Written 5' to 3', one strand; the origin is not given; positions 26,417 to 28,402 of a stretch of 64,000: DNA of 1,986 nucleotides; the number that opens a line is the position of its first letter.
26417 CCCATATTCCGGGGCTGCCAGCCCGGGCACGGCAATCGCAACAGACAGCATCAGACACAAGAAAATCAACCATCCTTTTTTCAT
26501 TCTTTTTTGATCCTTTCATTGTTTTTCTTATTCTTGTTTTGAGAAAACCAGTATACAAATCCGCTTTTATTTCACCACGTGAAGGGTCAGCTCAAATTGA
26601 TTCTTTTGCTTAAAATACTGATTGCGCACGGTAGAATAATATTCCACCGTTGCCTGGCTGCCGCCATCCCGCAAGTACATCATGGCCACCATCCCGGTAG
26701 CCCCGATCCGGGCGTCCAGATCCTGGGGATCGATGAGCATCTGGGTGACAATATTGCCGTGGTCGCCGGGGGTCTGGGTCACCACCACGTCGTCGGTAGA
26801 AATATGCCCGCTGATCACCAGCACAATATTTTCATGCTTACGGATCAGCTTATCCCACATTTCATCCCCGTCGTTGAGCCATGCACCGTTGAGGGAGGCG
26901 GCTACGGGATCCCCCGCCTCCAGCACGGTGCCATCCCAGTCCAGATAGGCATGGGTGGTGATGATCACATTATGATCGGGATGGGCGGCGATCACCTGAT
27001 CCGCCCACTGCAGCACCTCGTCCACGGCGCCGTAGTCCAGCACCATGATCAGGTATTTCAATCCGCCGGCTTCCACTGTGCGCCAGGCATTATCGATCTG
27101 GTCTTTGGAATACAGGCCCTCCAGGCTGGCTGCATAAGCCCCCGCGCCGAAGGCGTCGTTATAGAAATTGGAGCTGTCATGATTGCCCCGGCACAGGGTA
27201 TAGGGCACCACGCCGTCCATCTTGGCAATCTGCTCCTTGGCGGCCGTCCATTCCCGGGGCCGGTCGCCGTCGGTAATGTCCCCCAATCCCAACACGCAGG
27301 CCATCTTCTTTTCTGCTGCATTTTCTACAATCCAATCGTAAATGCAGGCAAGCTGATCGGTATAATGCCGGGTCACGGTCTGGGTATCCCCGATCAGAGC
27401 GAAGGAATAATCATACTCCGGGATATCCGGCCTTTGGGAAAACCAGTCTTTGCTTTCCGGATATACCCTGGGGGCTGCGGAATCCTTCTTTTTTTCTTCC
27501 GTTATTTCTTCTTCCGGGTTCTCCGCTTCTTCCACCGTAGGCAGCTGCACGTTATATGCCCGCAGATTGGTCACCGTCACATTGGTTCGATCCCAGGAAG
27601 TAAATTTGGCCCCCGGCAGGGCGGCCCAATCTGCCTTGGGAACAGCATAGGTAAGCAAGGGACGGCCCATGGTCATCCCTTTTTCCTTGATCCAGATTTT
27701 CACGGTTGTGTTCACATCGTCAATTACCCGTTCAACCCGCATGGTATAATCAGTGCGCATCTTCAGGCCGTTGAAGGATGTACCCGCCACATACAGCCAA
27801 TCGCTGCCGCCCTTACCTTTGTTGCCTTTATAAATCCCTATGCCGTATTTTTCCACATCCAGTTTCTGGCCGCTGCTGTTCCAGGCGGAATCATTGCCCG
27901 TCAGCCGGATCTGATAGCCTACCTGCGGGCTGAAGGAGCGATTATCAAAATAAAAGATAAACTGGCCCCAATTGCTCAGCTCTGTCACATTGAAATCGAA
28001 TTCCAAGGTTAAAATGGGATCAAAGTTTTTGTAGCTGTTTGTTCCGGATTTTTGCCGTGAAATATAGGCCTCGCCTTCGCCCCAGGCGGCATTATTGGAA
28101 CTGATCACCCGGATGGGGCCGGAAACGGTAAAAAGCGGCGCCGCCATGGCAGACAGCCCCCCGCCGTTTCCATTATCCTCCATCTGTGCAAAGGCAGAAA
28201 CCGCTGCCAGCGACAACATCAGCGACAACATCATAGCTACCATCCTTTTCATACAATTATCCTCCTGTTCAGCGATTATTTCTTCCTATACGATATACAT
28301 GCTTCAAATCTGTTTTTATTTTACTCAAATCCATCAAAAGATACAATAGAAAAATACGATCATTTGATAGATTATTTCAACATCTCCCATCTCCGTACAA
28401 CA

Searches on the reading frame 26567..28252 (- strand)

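Call 17: search_protein_families(library=pfam, proteins=[window:26567-28252:-], max_evalue=0.001)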
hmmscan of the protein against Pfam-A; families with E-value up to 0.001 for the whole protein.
window:26567-28252:- (561 aa): 1 family
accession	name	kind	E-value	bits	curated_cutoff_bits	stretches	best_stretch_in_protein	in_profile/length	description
PF00149.33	Metallophos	-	5.1e-10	40.5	21.5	1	283-484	2-188/191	Calcineurin-like phosphoesterase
